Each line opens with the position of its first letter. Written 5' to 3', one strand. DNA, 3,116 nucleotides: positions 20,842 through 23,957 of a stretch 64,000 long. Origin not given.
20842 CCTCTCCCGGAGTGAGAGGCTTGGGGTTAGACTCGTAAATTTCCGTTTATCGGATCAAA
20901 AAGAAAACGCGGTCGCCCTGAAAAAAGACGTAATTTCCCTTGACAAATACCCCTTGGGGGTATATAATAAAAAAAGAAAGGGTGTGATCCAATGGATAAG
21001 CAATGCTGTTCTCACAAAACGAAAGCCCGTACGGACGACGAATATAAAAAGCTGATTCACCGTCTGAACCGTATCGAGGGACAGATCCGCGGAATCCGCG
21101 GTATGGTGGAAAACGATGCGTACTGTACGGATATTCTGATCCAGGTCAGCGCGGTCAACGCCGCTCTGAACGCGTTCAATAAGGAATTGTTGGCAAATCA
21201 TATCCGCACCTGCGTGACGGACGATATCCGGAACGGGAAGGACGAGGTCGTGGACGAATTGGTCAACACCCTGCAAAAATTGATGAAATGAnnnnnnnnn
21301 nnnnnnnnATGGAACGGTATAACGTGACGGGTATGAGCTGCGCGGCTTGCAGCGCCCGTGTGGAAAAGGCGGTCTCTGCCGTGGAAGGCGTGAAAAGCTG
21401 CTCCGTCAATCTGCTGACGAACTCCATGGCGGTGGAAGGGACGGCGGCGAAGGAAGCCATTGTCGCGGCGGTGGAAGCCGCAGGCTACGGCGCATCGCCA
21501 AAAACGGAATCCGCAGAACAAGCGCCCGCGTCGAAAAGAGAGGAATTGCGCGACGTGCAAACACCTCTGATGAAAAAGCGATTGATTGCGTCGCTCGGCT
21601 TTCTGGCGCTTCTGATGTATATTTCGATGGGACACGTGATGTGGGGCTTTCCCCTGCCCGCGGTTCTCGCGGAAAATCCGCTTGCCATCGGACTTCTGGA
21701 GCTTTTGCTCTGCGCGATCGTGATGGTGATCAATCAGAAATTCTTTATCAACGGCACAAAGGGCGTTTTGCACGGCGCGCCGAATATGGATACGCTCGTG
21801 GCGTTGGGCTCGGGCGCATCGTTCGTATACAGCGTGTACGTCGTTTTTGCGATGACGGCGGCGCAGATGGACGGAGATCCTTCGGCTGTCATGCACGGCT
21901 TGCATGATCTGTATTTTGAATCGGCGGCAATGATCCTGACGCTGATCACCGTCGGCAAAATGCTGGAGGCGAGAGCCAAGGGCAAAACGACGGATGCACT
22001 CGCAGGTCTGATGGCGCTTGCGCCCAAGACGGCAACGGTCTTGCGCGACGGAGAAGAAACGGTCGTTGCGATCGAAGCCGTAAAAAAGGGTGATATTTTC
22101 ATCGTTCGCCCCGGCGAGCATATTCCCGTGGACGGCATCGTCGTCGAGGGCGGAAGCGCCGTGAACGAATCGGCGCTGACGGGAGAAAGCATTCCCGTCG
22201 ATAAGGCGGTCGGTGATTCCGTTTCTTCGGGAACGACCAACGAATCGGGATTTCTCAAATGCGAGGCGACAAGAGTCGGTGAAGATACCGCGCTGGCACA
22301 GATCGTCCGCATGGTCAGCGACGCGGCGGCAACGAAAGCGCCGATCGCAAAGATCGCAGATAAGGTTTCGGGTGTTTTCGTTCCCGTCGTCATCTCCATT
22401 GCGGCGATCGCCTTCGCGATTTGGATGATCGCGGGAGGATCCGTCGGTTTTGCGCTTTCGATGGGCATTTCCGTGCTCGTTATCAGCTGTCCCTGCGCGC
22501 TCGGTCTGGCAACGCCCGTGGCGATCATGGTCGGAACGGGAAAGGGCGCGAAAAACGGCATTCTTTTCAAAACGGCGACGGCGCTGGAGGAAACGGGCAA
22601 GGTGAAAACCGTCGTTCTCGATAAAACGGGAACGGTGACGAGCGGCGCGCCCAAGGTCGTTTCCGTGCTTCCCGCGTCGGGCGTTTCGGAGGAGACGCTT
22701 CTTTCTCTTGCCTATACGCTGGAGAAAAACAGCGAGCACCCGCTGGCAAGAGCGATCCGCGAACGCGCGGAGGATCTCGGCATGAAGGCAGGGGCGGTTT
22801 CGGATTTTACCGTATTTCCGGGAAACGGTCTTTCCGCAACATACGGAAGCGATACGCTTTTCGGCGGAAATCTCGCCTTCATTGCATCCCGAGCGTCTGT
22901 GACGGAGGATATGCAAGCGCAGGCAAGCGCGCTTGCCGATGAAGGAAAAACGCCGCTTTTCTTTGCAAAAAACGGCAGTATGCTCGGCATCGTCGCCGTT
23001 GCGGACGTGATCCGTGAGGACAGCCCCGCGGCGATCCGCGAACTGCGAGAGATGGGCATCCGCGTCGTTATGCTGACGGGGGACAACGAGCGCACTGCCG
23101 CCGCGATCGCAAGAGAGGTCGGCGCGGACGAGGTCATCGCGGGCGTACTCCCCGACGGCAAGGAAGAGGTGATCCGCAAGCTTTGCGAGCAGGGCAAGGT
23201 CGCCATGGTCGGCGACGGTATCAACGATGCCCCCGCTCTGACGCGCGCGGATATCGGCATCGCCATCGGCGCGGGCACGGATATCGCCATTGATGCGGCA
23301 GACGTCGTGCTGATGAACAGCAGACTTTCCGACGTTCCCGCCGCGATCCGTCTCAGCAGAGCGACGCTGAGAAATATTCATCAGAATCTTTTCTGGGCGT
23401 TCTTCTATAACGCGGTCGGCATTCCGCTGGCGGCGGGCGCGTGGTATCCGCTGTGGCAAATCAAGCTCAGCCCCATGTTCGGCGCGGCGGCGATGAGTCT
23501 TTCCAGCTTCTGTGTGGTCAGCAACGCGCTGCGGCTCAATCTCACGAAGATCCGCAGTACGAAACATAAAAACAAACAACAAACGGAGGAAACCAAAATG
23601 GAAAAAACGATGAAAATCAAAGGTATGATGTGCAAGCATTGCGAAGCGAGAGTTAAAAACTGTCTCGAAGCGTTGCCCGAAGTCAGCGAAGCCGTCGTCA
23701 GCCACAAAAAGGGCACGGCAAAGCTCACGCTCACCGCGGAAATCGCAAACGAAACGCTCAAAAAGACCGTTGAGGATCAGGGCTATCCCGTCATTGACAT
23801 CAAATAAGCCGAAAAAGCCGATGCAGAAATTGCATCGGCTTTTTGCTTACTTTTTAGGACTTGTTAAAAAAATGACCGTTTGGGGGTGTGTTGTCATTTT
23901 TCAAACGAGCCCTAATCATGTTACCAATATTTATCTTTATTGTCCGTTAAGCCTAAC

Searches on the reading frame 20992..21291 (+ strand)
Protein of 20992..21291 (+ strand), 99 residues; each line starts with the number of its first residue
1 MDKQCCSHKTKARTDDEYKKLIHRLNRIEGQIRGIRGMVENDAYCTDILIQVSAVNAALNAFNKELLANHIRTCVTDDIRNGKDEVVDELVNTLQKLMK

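Call 62: search_protein_families(library=pfam, proteins=[window:20992-21291:+])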
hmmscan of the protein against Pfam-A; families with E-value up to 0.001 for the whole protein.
window:20992-21291:+ (99 aa): 1 family
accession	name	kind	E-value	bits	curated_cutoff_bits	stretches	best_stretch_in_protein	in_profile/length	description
PF02583.22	Trns_repr_metal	-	6e-32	110.3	22.8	1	18-96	2-78/78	Metal-sensitive transcriptional repressor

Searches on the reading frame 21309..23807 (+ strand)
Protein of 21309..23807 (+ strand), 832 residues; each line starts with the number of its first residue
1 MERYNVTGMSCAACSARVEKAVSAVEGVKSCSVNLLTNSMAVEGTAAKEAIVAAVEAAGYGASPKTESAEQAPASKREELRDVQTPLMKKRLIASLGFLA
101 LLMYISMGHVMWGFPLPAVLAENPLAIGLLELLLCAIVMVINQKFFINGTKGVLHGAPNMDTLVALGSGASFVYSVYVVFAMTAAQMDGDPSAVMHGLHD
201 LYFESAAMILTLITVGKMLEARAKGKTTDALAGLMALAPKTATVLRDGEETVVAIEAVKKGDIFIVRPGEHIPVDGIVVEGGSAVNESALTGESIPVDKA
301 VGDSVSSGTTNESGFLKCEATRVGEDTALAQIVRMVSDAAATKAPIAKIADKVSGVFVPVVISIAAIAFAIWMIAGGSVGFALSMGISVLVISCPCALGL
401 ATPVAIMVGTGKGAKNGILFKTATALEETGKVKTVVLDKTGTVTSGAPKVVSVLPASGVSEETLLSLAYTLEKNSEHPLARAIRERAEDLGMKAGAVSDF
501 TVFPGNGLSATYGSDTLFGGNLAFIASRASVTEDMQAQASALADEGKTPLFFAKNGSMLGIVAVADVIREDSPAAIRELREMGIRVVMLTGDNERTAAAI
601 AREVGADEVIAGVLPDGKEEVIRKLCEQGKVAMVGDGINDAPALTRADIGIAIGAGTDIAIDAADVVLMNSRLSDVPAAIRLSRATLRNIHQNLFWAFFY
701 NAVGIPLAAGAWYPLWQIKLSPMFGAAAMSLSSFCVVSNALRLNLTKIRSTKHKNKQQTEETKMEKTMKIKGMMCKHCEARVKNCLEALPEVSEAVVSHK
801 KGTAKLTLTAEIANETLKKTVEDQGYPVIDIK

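Call 62: search_protein_families(library=pfam, proteins=[window:21309-23807:+])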
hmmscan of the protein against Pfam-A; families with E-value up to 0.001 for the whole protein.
window:21309-23807:+ (832 aa): 5 families
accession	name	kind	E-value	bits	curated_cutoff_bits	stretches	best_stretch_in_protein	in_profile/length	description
PF00122.25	E1-E2_ATPase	-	1.1e-59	201.4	28.1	1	237-416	2-181/181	E1-E2 ATPase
PF00702.32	Hydrolase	-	1.8e-37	130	26.4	1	432-648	1-191/191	haloacid dehalogenase-like hydrolase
PF00403.32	HMA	-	2.6e-28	98.6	24.8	2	4-60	2-61/62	Heavy-metal-associated domain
PF12710.13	HAD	-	7.7e-06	26.9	27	1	566-641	84-185/189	haloacid dehalogenase-like hydrolase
PF08282.18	Hydrolase_3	-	1.7e-05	25.1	20.9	1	627-668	202-243/255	haloacid dehalogenase-like hydrolase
